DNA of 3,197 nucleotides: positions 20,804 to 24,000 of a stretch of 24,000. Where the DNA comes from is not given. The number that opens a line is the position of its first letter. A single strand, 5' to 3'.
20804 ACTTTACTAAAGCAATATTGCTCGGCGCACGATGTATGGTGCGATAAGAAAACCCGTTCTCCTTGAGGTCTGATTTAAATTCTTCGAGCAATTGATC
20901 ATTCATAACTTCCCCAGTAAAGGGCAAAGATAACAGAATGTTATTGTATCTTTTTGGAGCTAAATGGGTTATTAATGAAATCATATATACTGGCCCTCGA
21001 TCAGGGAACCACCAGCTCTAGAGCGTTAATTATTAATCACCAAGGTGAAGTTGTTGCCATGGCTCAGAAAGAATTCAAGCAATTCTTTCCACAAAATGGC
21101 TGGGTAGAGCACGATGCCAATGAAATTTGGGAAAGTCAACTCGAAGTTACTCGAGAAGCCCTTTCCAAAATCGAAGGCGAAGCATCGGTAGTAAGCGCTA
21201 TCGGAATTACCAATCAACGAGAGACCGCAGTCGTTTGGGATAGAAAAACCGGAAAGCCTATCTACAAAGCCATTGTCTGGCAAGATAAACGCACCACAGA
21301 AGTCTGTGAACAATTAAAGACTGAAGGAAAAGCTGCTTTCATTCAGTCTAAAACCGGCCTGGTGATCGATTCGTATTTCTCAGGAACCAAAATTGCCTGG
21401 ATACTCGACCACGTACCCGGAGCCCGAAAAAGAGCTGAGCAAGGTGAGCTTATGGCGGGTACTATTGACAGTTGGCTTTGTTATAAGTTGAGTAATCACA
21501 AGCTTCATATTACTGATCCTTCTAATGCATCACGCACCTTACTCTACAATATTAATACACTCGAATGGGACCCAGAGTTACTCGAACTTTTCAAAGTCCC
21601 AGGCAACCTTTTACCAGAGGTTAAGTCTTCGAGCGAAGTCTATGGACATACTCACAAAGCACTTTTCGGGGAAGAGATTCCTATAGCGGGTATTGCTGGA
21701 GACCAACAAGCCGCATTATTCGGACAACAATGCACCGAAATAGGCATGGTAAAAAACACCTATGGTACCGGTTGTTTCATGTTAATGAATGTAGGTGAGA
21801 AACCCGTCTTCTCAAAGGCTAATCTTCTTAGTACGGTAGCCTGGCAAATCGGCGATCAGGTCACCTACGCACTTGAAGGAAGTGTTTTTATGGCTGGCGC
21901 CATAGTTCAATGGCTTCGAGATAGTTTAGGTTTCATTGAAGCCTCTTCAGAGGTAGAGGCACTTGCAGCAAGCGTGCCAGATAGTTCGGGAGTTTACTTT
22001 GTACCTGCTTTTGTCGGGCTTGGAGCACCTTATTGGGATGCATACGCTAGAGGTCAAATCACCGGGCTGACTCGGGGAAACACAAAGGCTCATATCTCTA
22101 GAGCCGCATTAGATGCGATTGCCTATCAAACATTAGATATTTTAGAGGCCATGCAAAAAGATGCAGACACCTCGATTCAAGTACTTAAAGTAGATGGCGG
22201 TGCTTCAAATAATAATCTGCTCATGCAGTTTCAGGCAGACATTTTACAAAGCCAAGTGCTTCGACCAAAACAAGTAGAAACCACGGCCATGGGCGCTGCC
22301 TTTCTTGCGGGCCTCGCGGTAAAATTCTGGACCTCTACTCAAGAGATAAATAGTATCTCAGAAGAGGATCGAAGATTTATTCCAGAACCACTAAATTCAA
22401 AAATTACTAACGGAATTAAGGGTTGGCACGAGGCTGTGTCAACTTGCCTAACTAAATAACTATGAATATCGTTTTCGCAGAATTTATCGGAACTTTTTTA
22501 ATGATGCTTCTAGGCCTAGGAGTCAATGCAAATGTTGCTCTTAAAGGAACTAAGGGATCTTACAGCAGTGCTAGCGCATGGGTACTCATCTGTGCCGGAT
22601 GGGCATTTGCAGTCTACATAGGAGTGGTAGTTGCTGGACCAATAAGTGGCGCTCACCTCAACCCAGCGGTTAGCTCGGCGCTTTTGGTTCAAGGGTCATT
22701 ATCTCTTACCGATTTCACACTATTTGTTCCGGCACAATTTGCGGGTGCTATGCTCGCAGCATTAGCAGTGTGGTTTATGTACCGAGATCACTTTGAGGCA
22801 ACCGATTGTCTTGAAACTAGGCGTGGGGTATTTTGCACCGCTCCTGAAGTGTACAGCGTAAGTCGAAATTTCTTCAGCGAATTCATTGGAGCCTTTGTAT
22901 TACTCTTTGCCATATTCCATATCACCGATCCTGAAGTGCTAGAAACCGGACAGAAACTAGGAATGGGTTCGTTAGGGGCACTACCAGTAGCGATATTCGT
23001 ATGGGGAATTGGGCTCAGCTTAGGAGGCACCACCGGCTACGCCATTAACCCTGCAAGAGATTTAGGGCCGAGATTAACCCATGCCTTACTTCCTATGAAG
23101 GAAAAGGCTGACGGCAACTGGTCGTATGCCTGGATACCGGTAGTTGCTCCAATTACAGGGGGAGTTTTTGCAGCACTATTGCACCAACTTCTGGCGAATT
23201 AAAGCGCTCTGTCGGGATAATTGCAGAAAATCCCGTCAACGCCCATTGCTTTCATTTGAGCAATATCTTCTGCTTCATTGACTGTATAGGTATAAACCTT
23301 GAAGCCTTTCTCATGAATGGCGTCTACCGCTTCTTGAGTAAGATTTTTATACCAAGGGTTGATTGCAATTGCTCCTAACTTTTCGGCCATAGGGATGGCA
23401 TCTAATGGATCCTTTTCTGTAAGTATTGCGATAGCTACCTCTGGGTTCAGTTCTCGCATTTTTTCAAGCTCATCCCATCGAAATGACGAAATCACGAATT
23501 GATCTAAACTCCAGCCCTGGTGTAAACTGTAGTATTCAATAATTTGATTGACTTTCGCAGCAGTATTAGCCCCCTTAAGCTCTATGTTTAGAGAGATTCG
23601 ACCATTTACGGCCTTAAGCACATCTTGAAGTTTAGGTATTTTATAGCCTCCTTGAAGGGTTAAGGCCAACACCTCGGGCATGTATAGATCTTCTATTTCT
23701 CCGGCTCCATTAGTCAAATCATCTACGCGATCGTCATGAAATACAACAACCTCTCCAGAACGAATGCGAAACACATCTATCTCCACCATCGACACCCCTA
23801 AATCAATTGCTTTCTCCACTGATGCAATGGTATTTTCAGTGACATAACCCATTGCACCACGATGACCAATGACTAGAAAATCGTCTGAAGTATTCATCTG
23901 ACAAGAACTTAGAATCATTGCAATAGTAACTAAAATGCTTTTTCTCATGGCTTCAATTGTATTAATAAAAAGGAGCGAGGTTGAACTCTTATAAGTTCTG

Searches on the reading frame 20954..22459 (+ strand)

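Call 7: search_protein_families(library=ncbifam, proteins=[window:20954-22459:+], max_evalue=0.001)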
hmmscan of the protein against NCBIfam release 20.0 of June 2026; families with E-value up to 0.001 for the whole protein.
window:20954-22459:+ (501 aa): 12 families
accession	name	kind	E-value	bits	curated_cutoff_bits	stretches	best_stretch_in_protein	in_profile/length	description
NF000756.0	PRK00047.1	subfamily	1e-239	796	498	1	8-498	3-494/502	glycerol kinase GlpK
TIGR01311.1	glycerol_kin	equivalog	3.1e-221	735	590.35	1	11-497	2-492/496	glycerol kinase GlpK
TIGR01312.1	XylB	equivalog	7.3e-66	222.7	380.25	1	14-468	2-451/481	xylulokinase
TIGR01314.1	gntK_FGGY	equivalog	1.9e-46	158.7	648.55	1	11-490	1-484/505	gluconokinase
NF008187.0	PRK10939.1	equivalog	8.9e-38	130.2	528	1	8-493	2-497/521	autoinducer-2 kinase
TIGR02628.1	fuculo_kin_coli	equivalog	5.3e-32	111.4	470.9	1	12-473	3-460/465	L-fuculokinase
NF011601.0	PRK15027.1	equivalog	3e-27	95.2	912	1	13-465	3-445/484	xylulokinase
TIGR01315.1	5C_CHO_kinase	subfamily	2.5e-26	92.5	408.7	2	317-475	354-512/541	FGGY family pentulose kinase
NF007925.0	PRK10640.1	equivalog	1.3e-21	76.6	639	2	11-262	5-249/489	rhamnulokinase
TIGR02627.1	rhamnulo_kin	equivalog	2.6e-21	75.7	527.95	1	13-451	1-430/454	rhamnulokinase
NF003154.0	PRK04123.1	equivalog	1.2e-16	60.6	428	1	353-466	389-502/554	ribulokinase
TIGR01234.1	L-ribulokinase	equivalog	2.9e-11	42.8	583.25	1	337-461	366-490/536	ribulokinase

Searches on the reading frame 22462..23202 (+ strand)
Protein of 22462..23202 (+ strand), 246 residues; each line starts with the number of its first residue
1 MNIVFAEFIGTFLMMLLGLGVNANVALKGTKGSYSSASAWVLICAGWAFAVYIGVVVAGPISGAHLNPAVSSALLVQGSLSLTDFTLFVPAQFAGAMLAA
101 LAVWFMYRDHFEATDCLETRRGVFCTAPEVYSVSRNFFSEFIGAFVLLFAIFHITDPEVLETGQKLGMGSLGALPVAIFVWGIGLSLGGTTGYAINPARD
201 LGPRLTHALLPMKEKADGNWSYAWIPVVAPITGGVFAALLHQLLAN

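Call 7: search_protein_families(library=ncbifam, proteins=[window:22462-23202:+], max_evalue=0.001)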
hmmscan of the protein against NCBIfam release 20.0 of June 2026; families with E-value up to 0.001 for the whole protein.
window:22462-23202:+ (246 aa): 4 families
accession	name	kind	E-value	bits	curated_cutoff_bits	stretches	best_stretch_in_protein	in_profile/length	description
NF043012.1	LacAcidTportLarD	equivalog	6.7e-52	176.3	390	1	3-243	3-233/237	D/L-lactic acid transporter LarD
TIGR00861.1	MIP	subfamily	1.9e-51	175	171.25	1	6-241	1-224/224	MIP family channel protein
NF045553.1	AquGlycerPorinGla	equivalog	4.5e-41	140.9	400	2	5-156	10-167/290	aquaglyceroporin Gla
NF003838.0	PRK05420.1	equivalog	4.8e-15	55.7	256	1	4-245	5-227/231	aquaporin Z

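Call 55: find_encoding_contigs(protein=window:22462-23202:+, flank=10000, max_places=3)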
Protein window:22462-23202:+ (246 aa): 23 contigs read that carry it; 3 places shown.
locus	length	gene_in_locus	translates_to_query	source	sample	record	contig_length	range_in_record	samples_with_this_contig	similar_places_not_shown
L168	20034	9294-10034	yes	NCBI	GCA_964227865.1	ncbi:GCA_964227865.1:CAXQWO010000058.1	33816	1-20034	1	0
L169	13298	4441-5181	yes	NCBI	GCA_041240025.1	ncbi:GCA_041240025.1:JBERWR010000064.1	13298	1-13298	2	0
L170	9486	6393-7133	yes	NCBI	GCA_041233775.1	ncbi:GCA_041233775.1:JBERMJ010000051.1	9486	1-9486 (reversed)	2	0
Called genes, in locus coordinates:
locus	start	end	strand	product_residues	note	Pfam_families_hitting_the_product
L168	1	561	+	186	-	?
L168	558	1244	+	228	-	PF00535:Glycos_transf_2, PF13641:Glyco_tranf_2_3 (weak)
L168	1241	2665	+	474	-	PF13506:Glyco_transf_21, PF00535:Glycos_transf_2, PF13641:Glyco_tranf_2_3, PF13632:Glyco_trans_2_3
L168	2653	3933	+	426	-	PF26314:MptA_B_family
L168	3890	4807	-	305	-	PF13275:S4_2 (weak), PF01479:S4, PF00849:PseudoU_synth_2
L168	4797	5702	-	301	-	PF01040:UbiA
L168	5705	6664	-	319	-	-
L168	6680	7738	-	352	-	PF22700:MVD-like_N, PF18376:MDD_C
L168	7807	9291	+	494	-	PF00370:FGGY_N, PF02782:FGGY_C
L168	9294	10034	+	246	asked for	PF00230:MIP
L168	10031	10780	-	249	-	PF03009:GDPD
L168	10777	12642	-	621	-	PF09087:Cyc-maltodext_N, PF00128:Alpha-amylase, PF10438:Cyc-maltodext_C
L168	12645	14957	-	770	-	PF03636:Glyco_hydro_65N, PF03632:Glyco_hydro_65m, PF03633:Glyco_hydro_65C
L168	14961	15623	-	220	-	PF00702:Hydrolase, PF13419:HAD_2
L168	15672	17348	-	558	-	PF00474:SSF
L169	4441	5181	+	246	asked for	PF00230:MIP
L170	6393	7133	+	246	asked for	PF00230:MIP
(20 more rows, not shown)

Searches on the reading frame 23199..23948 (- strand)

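Call 7: search_protein_families(library=ncbifam, proteins=[window:23199-23948:-], max_evalue=0.001)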
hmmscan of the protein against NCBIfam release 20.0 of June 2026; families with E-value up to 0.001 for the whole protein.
window:23199-23948:- (249 aa): 3 families
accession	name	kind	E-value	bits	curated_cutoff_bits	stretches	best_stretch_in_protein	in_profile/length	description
NF006989.0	PRK09454.1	equivalog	2.7e-33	115.4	264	1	26-246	12-242/251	glycerophosphodiester phosphodiesterase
NF008354.0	PRK11143.1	equivalog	1.6e-13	50.3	254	1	6-82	12-89/359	glycerophosphodiester phosphodiesterase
NF053857.1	LysphglycPlipDStph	equivalog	1e-10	41.4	450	1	26-103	48-123/305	lysophosphatidylglycerol phospholipase D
